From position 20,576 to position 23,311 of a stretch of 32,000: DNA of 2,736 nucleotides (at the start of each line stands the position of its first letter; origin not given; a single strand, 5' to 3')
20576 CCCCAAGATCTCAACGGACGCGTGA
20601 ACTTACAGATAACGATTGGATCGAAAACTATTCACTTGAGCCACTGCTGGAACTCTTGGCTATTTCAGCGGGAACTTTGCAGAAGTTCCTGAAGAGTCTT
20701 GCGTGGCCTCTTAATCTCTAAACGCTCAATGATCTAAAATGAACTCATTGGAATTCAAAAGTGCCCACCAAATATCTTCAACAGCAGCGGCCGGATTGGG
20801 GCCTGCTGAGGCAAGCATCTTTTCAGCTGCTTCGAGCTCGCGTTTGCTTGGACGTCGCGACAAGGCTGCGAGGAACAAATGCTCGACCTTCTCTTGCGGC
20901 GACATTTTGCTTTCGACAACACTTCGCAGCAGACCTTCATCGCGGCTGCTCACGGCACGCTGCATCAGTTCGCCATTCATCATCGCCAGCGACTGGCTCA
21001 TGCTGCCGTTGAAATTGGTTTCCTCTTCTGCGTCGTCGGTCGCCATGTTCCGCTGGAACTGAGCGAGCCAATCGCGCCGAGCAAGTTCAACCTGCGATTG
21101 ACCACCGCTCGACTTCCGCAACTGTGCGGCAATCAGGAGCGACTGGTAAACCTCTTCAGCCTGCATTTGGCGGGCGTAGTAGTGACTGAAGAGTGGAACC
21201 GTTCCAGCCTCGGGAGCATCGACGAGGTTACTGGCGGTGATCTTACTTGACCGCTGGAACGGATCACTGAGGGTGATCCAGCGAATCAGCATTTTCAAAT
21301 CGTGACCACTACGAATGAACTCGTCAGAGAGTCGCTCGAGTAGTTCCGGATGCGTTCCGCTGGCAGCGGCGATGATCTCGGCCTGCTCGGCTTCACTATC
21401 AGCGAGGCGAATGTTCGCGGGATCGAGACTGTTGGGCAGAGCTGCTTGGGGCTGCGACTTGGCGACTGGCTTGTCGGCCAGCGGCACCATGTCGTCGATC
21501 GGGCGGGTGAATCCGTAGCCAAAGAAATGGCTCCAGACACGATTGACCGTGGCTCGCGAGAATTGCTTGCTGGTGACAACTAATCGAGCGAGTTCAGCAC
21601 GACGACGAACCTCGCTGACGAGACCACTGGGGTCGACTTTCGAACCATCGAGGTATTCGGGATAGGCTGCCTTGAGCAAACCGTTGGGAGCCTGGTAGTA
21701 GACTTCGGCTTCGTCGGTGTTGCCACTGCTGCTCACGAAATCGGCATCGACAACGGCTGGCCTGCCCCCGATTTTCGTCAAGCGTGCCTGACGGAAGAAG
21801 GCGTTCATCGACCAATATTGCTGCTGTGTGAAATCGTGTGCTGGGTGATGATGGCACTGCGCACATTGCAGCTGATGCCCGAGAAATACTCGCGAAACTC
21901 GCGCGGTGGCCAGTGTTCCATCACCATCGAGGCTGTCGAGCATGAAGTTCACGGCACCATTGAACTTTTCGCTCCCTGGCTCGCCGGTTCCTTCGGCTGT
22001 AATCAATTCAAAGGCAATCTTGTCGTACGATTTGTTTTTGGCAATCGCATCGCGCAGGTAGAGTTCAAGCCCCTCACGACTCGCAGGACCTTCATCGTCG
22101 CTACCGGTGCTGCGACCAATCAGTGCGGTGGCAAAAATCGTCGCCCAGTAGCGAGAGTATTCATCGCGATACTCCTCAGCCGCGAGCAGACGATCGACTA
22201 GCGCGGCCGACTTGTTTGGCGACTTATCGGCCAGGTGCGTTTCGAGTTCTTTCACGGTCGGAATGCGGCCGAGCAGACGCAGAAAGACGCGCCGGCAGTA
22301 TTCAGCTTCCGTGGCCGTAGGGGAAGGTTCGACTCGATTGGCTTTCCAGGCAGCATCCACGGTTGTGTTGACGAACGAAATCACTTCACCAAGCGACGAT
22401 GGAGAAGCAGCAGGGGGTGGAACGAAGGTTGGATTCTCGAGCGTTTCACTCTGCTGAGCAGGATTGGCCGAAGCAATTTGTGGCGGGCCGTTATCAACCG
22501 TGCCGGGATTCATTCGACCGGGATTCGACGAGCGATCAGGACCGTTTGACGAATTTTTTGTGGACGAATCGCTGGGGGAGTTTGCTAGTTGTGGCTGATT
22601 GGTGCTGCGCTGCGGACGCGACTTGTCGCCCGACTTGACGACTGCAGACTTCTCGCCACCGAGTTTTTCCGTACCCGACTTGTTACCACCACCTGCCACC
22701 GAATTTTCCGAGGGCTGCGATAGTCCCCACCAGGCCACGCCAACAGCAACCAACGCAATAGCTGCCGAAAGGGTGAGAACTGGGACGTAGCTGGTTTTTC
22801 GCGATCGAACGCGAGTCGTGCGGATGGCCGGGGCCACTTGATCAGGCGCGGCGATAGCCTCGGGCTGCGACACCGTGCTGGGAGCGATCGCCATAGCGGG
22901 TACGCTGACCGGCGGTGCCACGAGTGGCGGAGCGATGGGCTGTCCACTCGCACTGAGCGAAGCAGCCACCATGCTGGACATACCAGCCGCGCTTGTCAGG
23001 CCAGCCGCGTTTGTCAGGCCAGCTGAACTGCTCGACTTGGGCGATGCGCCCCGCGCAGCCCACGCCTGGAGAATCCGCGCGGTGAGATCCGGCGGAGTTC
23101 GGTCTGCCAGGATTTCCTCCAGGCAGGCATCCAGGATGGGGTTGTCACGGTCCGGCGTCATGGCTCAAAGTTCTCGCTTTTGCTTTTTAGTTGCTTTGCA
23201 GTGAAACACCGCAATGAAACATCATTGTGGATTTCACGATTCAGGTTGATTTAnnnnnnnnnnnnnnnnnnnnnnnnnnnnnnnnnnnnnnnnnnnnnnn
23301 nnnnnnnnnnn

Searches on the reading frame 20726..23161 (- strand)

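Call 21: search_protein_families(library=pfam, proteins=[window:20726-23161:-], max_evalue=0.001)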
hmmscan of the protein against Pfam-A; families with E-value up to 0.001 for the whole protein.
window:20726-23161:- (811 aa): 2 families
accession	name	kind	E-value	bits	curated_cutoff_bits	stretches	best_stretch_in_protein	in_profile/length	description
PF07583.16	PSCyt2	-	2.3e-41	142.5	29.8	1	264-459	2-207/209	Protein of unknown function (DUF1549)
PF07587.16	PSD1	-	1.2e-29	103.9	28.5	3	601-696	47-139/244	Protein of unknown function (DUF1553)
